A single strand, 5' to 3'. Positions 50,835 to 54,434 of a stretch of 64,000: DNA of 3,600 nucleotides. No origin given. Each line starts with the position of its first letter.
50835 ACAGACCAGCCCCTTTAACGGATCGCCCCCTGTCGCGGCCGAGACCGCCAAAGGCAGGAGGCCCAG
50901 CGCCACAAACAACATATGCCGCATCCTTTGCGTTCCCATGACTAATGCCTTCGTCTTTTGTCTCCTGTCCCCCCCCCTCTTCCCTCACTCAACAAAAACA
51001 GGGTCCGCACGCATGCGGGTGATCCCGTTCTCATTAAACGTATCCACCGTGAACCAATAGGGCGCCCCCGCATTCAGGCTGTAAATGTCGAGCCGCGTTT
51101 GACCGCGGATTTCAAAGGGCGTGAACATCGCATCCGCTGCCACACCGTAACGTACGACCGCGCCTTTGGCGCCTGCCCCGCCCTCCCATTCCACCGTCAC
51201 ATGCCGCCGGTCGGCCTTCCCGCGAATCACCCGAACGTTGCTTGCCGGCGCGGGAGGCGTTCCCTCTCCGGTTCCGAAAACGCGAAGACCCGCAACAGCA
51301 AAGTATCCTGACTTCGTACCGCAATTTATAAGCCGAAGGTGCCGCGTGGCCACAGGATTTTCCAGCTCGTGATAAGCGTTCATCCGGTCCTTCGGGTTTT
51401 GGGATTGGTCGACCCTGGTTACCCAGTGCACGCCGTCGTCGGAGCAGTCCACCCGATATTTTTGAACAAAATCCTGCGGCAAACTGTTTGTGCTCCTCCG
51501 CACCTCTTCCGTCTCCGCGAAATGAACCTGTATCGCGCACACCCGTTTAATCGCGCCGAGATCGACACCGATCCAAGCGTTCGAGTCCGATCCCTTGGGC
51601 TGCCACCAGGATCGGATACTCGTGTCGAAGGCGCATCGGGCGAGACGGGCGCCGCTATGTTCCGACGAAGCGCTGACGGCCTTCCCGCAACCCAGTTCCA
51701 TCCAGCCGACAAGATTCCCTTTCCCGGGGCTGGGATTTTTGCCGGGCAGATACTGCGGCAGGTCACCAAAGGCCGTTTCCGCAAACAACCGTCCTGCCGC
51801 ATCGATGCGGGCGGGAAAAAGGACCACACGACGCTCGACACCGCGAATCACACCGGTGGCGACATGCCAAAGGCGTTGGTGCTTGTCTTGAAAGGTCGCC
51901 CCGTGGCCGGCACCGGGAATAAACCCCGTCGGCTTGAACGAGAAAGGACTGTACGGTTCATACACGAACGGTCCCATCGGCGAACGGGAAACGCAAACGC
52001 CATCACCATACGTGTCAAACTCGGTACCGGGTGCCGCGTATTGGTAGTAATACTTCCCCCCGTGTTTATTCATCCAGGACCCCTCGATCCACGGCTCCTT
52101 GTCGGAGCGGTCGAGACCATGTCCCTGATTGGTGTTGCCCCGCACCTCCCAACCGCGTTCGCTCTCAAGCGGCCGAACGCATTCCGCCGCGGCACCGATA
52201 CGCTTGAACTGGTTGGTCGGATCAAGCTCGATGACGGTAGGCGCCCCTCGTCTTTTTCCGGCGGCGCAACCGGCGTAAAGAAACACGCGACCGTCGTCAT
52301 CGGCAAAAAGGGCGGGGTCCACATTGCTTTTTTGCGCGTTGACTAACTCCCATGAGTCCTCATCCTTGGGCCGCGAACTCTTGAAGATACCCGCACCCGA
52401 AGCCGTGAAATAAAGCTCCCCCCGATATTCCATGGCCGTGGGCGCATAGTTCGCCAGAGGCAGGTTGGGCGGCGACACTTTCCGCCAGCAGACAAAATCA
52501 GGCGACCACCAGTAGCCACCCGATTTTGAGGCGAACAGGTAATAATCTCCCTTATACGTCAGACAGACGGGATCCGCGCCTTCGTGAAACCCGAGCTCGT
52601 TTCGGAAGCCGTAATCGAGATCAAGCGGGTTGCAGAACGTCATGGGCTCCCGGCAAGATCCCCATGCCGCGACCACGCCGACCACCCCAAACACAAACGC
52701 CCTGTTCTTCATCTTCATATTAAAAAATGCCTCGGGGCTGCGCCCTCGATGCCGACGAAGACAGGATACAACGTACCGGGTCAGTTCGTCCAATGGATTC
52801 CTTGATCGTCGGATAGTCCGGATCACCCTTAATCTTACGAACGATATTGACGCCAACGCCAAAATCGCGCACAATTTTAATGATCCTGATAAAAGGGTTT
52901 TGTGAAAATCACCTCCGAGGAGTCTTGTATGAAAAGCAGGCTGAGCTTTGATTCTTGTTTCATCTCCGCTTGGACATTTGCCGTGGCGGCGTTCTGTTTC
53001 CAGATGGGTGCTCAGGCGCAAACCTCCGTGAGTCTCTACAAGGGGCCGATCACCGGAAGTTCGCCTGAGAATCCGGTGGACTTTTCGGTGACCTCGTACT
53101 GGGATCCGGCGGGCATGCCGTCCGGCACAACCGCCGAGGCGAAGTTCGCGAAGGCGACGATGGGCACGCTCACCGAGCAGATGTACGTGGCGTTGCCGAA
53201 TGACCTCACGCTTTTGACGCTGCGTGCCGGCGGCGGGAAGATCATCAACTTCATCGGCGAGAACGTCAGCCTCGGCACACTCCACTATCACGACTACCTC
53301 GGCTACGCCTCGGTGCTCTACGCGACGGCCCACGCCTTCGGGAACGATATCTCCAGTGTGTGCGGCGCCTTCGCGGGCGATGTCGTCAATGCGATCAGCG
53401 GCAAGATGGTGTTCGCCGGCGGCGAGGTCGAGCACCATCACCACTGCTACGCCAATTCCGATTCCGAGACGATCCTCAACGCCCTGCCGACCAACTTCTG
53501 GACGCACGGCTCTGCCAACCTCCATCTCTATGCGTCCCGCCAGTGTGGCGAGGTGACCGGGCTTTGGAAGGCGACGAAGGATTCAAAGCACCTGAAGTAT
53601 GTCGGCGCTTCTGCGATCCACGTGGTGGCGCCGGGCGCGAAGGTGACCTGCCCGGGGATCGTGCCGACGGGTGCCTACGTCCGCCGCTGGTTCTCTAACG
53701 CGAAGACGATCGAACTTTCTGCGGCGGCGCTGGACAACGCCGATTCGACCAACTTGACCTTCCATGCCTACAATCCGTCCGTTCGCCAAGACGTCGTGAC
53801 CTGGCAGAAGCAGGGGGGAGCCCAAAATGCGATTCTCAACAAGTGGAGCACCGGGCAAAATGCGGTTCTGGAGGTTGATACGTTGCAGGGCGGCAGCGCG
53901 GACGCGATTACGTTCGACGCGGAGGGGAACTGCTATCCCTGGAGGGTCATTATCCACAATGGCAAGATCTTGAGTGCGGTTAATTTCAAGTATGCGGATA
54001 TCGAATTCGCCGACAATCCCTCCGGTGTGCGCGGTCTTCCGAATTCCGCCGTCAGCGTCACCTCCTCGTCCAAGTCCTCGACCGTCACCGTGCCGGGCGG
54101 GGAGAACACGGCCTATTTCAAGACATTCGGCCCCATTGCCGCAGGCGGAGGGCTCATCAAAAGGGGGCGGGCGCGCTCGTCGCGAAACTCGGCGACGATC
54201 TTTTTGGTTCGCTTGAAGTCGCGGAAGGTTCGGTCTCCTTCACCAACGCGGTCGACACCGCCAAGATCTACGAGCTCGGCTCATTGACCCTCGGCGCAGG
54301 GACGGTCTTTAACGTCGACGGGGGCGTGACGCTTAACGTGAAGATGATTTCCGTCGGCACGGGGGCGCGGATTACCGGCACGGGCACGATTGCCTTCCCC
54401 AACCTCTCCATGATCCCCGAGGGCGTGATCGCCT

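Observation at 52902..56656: Giant beta-strand-repeat surface protein split by a single-base homopolymer frameshift. This may be phase variation, a pseudogene or a sequencing error.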

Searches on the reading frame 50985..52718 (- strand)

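Call 35: search_protein_families(library=pfam, max_evalue=0.001, proteins=[window:50985-52718:-])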
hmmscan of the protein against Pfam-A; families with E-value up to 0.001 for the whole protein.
window:50985-52718:- (577 aa): 3 families
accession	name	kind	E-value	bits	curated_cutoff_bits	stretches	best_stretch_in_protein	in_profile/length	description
PF04616.20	Glyco_hydro_43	-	1.2e-18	67.9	32.2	1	47-287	10-259/288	Glycosyl hydrolases family 43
PF00754.31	F5_F8_type_C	-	4e-13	50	28.2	1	348-466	2-113/127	F5/8 type C domain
PF22633.2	F5_F8_type_C_2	-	8.9e-09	36.3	27.8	1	363-463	2-91/91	NedA-like, galactose-binding domain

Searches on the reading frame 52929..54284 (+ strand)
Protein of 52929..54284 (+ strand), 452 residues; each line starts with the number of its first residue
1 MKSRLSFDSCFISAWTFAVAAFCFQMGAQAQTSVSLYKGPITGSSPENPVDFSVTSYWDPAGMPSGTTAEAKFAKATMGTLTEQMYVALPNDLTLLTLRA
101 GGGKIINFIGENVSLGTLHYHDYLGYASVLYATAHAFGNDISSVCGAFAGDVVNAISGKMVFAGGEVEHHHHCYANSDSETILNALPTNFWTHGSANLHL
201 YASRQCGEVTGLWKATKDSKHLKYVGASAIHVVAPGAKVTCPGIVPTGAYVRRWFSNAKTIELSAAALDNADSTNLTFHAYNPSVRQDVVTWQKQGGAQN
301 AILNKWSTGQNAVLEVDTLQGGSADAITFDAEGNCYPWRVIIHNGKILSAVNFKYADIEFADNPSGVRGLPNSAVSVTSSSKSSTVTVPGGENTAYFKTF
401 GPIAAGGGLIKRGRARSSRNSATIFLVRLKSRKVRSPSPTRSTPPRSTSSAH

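Call 14: list_cluster_members(proteins=[P0001, window:52929-54284:+, window:54284-56653:+])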
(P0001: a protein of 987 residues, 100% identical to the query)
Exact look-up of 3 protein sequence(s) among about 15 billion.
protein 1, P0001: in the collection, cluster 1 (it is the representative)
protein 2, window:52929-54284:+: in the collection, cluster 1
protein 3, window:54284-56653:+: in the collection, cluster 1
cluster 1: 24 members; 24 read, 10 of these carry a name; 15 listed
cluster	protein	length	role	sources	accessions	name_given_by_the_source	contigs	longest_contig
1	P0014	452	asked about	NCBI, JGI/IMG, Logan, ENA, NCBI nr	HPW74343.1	MAG TPA: hypothetical protein PLJ32_00040 [Kiritimatiellia bacterium] | hypothetical protein | hypothetical protein [Kiritimatiellia bacterium]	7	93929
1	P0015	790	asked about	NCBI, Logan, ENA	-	-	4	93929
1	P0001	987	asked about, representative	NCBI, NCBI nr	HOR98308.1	MAG TPA: hypothetical protein PLZ74_08025, partial [Kiritimatiellia bacterium] | hypothetical protein [Kiritimatiellia bacterium]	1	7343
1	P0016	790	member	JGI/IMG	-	hypothetical protein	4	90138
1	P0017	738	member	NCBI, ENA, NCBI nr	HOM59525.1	MAG TPA: hypothetical protein PK770_06655 [Kiritimatiellia bacterium] | hypothetical protein [Kiritimatiellia bacterium]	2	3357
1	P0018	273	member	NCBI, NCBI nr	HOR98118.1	MAG TPA: hypothetical protein PLZ74_07065, partial [Kiritimatiellia bacterium] | hypothetical protein [Kiritimatiellia bacterium]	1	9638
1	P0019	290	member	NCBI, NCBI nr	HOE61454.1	MAG TPA: hypothetical protein PK576_07395, partial [Kiritimatiellia bacterium] | hypothetical protein [Kiritimatiellia bacterium]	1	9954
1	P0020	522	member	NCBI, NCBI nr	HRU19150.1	MAG TPA: hypothetical protein P5125_02225, partial [Kiritimatiellia bacterium] | hypothetical protein [Kiritimatiellia bacterium]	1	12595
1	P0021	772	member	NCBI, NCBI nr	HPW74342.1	MAG TPA: hypothetical protein PLJ32_00035 [Kiritimatiellia bacterium] | hypothetical protein [Kiritimatiellia bacterium]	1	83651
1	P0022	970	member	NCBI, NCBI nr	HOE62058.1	MAG TPA: hypothetical protein PK576_10515, partial [Kiritimatiellia bacterium] | hypothetical protein [Kiritimatiellia bacterium]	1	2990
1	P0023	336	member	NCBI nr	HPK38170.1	hypothetical protein [Kiritimatiellia bacterium]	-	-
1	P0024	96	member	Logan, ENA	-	-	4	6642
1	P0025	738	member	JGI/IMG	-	-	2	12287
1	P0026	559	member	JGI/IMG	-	-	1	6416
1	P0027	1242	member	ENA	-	-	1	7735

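Call 15: find_encoding_contigs(protein=P0014, flank=3000, max_places=10)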
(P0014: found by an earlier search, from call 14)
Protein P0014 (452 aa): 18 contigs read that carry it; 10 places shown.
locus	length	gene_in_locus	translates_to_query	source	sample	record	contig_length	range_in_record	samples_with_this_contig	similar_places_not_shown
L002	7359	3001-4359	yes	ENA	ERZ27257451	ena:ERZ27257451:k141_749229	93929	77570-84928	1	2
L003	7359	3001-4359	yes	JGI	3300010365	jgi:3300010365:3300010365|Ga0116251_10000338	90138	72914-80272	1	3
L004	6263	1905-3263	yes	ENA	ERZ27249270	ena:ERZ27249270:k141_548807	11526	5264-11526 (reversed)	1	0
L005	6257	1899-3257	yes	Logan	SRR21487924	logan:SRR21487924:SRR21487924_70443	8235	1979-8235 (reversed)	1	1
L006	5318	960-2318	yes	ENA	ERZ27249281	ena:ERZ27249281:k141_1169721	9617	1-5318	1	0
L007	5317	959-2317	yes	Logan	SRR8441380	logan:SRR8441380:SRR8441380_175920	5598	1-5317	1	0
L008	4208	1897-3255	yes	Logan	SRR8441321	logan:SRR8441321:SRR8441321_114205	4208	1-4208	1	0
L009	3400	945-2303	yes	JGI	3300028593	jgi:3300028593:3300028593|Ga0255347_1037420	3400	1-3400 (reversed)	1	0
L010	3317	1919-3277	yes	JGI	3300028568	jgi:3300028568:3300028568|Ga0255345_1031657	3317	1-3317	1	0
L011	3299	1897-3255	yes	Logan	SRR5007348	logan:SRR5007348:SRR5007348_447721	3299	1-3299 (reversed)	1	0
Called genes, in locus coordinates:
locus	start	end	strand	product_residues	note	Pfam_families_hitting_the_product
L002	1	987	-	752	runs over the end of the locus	PF03632:Glyco_hydro_65m, PF22124:Glyco_hydro_95_cat (weak)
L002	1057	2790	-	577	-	PF04616:Glyco_hydro_43, PF00754:F5_F8_type_C, PF22633:F5_F8_type_C_2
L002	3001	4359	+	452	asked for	-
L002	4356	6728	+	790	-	-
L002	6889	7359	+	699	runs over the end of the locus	PF07944:Beta-AFase-like_GH127_cat, PF20736:Glyco_hydro127M (faint)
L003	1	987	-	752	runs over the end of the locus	PF03632:Glyco_hydro_65m, PF22124:Glyco_hydro_95_cat (weak)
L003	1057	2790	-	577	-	PF04616:Glyco_hydro_43, PF00754:F5_F8_type_C, PF22633:F5_F8_type_C_2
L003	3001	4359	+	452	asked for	-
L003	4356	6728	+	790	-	-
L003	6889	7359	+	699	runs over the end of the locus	PF07944:Beta-AFase-like_GH127_cat, PF20736:Glyco_hydro127M (faint)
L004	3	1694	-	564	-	?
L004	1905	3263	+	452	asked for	-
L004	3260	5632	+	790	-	-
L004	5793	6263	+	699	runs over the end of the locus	PF07944:Beta-AFase-like_GH127_cat, PF20736:Glyco_hydro127M (faint)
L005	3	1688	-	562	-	?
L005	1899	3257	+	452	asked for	-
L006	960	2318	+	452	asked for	-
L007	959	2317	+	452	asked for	-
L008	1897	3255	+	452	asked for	-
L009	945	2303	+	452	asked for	-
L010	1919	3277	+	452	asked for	-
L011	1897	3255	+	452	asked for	-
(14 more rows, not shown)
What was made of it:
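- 52929..54287 (+): ORF1: the 5' fragment of the gene. It encodes 411 native residues and then 41-42 out-of-frame residues (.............) up to the TGA at 54285-54287. The exact 452-aa product (P0014) is present on at least 16-18 public contigs (calls 14, 15).
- The allele appears in many samples (call 15).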

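Call 16: find_encoding_contigs(protein=P0027, flank=5000, max_places=10)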
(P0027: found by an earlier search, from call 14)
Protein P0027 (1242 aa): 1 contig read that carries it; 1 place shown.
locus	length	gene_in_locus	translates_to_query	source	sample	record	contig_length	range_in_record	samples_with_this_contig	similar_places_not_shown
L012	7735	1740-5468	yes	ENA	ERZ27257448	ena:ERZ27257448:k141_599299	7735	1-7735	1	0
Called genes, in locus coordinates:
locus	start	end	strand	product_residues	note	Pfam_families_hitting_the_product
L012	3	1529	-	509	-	?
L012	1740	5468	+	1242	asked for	-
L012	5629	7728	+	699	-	PF07944:Beta-AFase-like_GH127_cat, PF20736:Glyco_hydro127M (faint)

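Call 19: find_encoding_contigs(protein=P0024, flank=6000, max_places=10)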
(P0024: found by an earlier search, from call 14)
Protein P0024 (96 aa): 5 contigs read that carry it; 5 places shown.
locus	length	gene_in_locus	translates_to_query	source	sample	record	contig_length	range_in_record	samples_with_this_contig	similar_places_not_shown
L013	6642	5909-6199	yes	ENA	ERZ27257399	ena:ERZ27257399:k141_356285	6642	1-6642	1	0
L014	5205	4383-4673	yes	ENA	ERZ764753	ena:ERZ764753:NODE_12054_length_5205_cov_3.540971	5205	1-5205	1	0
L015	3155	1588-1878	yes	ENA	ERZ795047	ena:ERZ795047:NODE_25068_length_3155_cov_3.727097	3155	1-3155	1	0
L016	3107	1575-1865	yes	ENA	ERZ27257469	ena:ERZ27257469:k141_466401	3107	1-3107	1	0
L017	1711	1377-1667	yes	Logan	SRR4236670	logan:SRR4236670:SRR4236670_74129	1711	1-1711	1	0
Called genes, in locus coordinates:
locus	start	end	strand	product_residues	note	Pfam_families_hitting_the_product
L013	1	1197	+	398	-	?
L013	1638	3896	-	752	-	PF03632:Glyco_hydro_65m, PF22124:Glyco_hydro_95_cat (weak)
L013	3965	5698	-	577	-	PF04616:Glyco_hydro_43, PF00754:F5_F8_type_C, PF22633:F5_F8_type_C_2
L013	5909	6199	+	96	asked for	-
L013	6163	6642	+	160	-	?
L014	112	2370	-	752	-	PF03632:Glyco_hydro_65m, PF22124:Glyco_hydro_95_cat (weak)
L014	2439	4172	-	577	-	PF04616:Glyco_hydro_43, PF00754:F5_F8_type_C, PF22633:F5_F8_type_C_2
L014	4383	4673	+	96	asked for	-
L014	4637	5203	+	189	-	?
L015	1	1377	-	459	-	?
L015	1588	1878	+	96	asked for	-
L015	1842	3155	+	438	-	?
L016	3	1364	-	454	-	?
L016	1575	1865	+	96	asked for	-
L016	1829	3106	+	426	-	?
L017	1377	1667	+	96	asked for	-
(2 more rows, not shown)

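Call 20: find_encoding_contigs(protein=P0026, flank=6000, max_places=10)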
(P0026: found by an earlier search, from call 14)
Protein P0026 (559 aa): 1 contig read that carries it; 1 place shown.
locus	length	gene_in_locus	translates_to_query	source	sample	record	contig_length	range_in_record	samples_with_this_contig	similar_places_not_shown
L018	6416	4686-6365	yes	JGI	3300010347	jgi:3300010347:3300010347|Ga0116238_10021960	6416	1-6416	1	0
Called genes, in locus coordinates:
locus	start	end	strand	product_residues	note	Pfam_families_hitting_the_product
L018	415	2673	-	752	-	PF03632:Glyco_hydro_65m, PF22124:Glyco_hydro_95_cat (weak)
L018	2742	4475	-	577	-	PF04616:Glyco_hydro_43, PF00754:F5_F8_type_C, PF22633:F5_F8_type_C_2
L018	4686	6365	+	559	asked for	-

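Call 21: find_encoding_contigs(protein=P0022, flank=6000, max_places=10)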
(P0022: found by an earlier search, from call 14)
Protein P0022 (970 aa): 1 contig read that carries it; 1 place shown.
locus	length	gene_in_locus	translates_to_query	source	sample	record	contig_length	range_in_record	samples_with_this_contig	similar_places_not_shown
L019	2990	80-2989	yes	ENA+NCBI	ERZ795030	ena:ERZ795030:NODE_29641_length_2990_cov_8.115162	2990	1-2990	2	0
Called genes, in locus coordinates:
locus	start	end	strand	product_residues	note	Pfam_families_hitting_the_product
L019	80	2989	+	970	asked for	?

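Call 28: find_encoding_contigs(protein=P0025, flank=6000, max_places=10)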
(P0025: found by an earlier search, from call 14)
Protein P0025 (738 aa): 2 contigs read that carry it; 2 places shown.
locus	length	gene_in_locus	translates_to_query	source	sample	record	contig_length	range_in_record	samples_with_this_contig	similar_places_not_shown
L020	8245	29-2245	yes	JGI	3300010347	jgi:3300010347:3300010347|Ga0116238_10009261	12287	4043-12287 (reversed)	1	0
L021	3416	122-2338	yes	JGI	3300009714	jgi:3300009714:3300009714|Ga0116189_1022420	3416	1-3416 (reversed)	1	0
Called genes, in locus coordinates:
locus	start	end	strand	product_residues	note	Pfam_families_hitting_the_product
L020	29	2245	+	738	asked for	-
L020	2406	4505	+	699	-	PF07944:Beta-AFase-like_GH127_cat, PF20736:Glyco_hydro127M (faint)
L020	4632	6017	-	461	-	PF03781:FGE-sulfatase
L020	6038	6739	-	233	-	-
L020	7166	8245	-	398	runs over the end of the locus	PF03435:Sacchrp_dh_NADP, PF16653:Sacchrp_dh_C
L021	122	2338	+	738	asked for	-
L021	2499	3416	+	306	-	?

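Call 39: search_solved_structures(query=A1, max_evalue=1, show_alignments=2)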
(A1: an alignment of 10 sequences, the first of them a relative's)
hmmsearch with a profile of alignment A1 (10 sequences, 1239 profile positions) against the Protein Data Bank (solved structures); distinct sequences matched with E-value up to 1: 4.
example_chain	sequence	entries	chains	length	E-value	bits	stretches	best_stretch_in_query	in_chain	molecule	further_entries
4jj2_A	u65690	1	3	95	0.085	14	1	1123-1187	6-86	Tail-associated lysozyme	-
3a1m_A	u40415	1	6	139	0.087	14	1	1126-1187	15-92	chimera of thrombin cleavage site, Tail-associated lysozyme, Fibritin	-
4ku0_A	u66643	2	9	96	0.14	13.4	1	1123-1187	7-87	Tail-associated lysozyme | Baseplate central spike complex protein gp5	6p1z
4osd_A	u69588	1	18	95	0.16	13.1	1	1123-1187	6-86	Tail-associated lysozyme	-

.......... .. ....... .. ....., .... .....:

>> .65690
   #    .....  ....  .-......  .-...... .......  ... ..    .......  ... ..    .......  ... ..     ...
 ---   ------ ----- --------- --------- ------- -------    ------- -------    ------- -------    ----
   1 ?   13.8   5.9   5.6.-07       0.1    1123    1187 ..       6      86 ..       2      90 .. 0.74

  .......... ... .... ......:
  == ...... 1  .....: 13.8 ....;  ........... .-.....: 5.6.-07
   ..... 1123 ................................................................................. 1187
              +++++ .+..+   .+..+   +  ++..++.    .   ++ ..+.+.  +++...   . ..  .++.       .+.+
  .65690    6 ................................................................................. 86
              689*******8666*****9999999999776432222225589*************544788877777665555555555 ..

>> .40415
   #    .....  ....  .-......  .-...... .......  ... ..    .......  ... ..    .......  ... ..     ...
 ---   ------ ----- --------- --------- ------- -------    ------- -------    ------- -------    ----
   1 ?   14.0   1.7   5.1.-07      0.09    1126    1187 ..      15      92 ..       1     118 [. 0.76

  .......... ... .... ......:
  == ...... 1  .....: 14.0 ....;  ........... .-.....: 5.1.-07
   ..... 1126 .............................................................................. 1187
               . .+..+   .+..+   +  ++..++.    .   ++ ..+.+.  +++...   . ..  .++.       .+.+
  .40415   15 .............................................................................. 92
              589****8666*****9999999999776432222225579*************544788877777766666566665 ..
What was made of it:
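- Tried and rejected: A family profile against PDB sequences gave only non-significant beta-helix noise, T4 gp5 at E about 0.09 (call 39).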

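Call 48: search_protein_families(library=pfam, alignment_id=A4, max_evalue=0.01)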
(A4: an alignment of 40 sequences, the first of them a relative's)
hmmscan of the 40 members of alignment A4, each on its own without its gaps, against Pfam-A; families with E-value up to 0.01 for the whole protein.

A. member 1, P0027 (1242 aa): 0 families

B. families by the number of members that match (of 40 scanned): 2 families
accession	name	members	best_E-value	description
PF12951.13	PATR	8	4.4e-06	Passenger-associated-transport-repeat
PF14828.11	Amnionless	1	0.0057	Amnionless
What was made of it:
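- On PATR / autotransporter-associated beta-strand repeat proteins (PF12951): 8 of 40 family members match PF12951, best E 4.4e-6 (call 48).
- Closest known: PATR. Same: 8 of 40 family members hit PF12951 (call 48).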

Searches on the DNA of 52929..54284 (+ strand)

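Call 32: search_rna_families(source=L018, start=6100, end=6416, threshold=evalue, max_evalue=1)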
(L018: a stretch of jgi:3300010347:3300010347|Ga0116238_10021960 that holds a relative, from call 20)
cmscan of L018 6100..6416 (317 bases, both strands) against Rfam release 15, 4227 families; matches with E-value up to 1: 0.
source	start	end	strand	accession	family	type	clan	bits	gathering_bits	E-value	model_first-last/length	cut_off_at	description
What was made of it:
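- Tried and rejected: Rfam on the inserted 170-bp element gave no match (call 32).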
